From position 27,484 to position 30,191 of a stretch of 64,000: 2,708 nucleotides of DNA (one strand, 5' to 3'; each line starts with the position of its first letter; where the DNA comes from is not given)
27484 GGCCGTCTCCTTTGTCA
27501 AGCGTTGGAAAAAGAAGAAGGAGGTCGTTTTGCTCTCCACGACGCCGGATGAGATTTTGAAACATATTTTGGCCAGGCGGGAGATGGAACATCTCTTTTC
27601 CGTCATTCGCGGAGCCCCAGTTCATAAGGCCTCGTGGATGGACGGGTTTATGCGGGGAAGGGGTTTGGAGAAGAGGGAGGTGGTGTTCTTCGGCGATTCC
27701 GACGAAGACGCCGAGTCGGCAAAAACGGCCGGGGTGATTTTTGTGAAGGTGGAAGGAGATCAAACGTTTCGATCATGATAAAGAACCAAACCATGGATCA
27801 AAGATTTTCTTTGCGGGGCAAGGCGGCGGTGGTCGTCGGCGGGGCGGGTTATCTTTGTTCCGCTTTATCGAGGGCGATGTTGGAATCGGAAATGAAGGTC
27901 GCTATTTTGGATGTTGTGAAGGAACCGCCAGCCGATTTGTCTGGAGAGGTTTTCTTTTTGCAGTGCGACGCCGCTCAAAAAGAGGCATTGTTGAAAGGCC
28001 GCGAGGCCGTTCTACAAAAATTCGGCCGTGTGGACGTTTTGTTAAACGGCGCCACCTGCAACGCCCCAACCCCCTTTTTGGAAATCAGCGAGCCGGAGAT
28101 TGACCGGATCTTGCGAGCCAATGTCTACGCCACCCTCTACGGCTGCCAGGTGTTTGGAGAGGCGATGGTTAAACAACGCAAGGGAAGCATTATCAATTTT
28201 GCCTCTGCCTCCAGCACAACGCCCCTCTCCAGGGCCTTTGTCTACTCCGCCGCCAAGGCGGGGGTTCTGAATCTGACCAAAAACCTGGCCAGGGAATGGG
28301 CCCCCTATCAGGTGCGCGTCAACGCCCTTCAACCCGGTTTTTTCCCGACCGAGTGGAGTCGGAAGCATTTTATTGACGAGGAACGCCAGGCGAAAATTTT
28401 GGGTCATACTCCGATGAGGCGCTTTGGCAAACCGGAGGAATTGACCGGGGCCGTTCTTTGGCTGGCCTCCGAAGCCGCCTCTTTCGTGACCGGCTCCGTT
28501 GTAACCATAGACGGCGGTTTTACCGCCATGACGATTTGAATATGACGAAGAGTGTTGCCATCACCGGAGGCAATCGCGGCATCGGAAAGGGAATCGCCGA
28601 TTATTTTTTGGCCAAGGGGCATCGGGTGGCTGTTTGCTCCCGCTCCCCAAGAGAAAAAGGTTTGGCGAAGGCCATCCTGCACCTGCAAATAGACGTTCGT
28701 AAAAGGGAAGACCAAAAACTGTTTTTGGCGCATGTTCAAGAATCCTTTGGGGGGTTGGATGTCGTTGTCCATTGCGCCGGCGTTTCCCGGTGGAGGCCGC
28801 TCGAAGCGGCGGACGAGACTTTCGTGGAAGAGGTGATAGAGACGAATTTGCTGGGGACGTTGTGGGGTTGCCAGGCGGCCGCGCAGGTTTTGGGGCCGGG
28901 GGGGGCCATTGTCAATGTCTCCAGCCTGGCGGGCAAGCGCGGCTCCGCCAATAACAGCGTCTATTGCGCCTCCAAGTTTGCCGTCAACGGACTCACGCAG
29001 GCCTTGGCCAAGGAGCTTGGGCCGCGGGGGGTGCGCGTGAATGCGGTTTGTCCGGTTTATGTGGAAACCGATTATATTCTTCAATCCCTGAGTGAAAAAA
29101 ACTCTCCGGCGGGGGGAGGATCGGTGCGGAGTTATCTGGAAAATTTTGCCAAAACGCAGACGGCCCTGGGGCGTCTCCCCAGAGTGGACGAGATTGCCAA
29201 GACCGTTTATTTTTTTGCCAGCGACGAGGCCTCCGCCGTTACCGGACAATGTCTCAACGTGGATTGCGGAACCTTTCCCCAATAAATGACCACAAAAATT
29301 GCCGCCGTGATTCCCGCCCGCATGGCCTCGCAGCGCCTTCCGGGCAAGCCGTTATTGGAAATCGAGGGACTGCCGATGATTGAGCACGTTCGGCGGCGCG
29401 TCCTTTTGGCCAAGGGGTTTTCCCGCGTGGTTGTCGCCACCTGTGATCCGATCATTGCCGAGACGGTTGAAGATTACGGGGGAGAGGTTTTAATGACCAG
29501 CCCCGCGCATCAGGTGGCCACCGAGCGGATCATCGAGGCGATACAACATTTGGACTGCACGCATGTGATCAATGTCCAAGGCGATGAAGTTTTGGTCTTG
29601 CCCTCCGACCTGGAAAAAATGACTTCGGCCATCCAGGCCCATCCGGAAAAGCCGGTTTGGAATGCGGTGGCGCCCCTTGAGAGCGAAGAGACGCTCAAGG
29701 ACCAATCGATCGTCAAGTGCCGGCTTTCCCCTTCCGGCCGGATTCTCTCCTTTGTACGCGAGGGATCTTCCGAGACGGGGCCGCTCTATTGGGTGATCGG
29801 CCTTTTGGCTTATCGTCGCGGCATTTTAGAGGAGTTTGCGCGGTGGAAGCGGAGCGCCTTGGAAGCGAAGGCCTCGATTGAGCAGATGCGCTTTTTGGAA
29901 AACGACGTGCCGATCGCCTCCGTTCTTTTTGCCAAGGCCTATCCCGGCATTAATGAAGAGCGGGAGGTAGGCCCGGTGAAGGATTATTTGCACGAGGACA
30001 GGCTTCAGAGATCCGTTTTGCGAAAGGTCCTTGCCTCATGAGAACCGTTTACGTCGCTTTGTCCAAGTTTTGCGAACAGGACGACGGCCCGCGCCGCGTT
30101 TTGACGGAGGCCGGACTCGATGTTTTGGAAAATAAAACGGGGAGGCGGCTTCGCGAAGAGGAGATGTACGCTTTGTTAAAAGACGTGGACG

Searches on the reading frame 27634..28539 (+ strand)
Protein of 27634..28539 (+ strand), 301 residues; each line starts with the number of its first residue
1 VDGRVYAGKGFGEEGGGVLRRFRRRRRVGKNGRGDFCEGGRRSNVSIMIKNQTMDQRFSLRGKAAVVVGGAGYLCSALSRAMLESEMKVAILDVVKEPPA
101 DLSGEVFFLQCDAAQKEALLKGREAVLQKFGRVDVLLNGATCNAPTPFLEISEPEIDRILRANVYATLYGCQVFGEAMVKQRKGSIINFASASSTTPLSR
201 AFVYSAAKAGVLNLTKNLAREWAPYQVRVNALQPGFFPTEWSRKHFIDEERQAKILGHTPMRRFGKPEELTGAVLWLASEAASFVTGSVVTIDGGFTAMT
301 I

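Call 4: search_protein_families(library=pfam, proteins=[window:27634-28539:+], max_evalue=0.01)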
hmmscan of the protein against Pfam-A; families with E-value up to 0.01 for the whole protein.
window:27634-28539:+ (301 aa): 5 families
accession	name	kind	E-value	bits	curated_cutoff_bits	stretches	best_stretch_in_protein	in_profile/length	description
PF13561.12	adh_short_C2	-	4.7e-47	161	27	1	78-297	12-236/236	Enoyl-(Acyl carrier protein) reductase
PF00106.31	adh_short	-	4e-40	137.8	26.6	1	63-245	1-190/195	short chain dehydrogenase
PF08659.16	KR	-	0.00023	21.6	22.6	1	68-209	6-154/180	KR domain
PF23441.1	SDR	-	0.0036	17.2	27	1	109-295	66-254/258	SDR-like rossmann domain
PF01370.27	Epimerase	-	0.004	17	20.9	0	66-140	2-72/240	NAD dependent epimerase/dehydratase family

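Call 6: search_protein_families(library=ncbifam, proteins=[window:27634-28539:+], max_evalue=0.001)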
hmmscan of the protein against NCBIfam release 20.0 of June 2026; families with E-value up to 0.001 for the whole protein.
window:27634-28539:+ (301 aa): 213 families (the best 25 are shown)
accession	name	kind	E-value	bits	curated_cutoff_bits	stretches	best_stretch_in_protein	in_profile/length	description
NF006132.0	PRK08277.1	subfamily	2.3e-69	233.9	281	1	54-300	2-278/280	D-mannonate oxidoreductase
NF005559.1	PRK07231.1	subfamily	6.6e-54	183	215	1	60-297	2-248/249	glucose 1-dehydrogenase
NF005309.0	PRK06841.1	subfamily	3.4e-52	177.5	286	1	49-298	2-254/255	GolD/DthD family dehydrogenase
NF006070.0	PRK08213.1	subfamily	9e-50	169.6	279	1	53-299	3-259/259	gluconate 5-dehydrogenase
NF005893.0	PRK07856.1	equivalog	4.1e-47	160.6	255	1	56-295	3-240/255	SDR family oxidoreductase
NF004198.0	PRK05653.1-3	equivalog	2.6e-46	158.1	296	1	59-296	4-246/248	3-oxoacyl-ACP reductase FabG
NF004778.0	PRK06124.1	equivalog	9.5e-45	153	303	1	54-298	3-254/256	SDR family oxidoreductase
NF005390.0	PRK06935.1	equivalog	4.5e-43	147.5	369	1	54-297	7-256/258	2-dehydro-3-deoxy-D-gluconate 5-dehydrogenase KduD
NF004791.0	PRK06138.1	equivalog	8.4e-43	146.5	312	1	59-298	2-251/252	SDR family oxidoreductase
NF052558.1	MBtsdlDhBudC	equivalog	9.2e-43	146.6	270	1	62-299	3-244/250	meso-2,3-butanediol dehydrogenase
TIGR01830.1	3oxo_ACP_reduc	equivalog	1.1e-42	146.4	297.75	1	66-296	2-238/239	3-oxoacyl-[acyl-carrier-protein] reductase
NF005067.0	PRK06484.1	equivalog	1.5e-42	145.8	713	1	55-299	2-254/524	short chain dehydrogenase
NF004818.0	PRK06172.1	equivalog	3.9e-42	144.3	336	1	59-299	4-253/253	SDR family oxidoreductase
NF005446.0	PRK07035.1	equivalog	1.5e-41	142.4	373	1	55-297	4-254/255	SDR family oxidoreductase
NF005469.0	PRK07063.1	equivalog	6.4e-41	140.6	306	1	60-299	5-257/260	SDR family oxidoreductase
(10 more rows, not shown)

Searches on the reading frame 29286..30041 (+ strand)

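Call 12: search_protein_families(library=pfam, proteins=[window:29286-30041:+], max_evalue=0.0001)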
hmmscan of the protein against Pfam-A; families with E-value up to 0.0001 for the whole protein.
window:29286-30041:+ (251 aa): 2 families
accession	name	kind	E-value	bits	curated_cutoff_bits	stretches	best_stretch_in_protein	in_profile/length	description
PF02348.25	CTP_transf_3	-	7.1e-36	124.5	22.6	1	6-207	1-214/217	Cytidylyltransferase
PF12804.13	NTP_transf_3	-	1.7e-09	38.5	27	1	14-124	13-119/160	MobA-like NTP transferase domain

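Call 40: search_protein_families(library=ncbifam, proteins=[window:29286-30041:+], max_evalue=0.001)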
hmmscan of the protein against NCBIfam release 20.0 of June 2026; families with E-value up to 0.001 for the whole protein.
window:29286-30041:+ (251 aa): 6 families
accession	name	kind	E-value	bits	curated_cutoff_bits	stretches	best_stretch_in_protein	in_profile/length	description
NF009905.0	PRK13368.1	subfamily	1.2e-61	208.1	255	1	4-239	2-242/243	3-deoxy-manno-octulosonate cytidylyltransferase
NF003952.0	PRK05450.1-5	subfamily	1.3e-58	198.1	193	1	4-238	2-248/250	3-deoxy-manno-octulosonate cytidylyltransferase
NF003948.0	PRK05450.1-1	equivalog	3.4e-46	157.5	281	1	3-228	4-236/248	3-deoxy-manno-octulosonate cytidylyltransferase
NF003950.0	PRK05450.1-3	subfamily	4.7e-46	157.1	234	1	4-238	2-245/248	3-deoxy-manno-octulosonate cytidylyltransferase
TIGR00466.1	kdsB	equivalog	7.3e-35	120.5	155.2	1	7-221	5-231/241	3-deoxy-manno-octulosonate cytidylyltransferase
TIGR03584.1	PseF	equivalog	5.6e-09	36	205.7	1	7-75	2-70/222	pseudaminic acid cytidylyltransferase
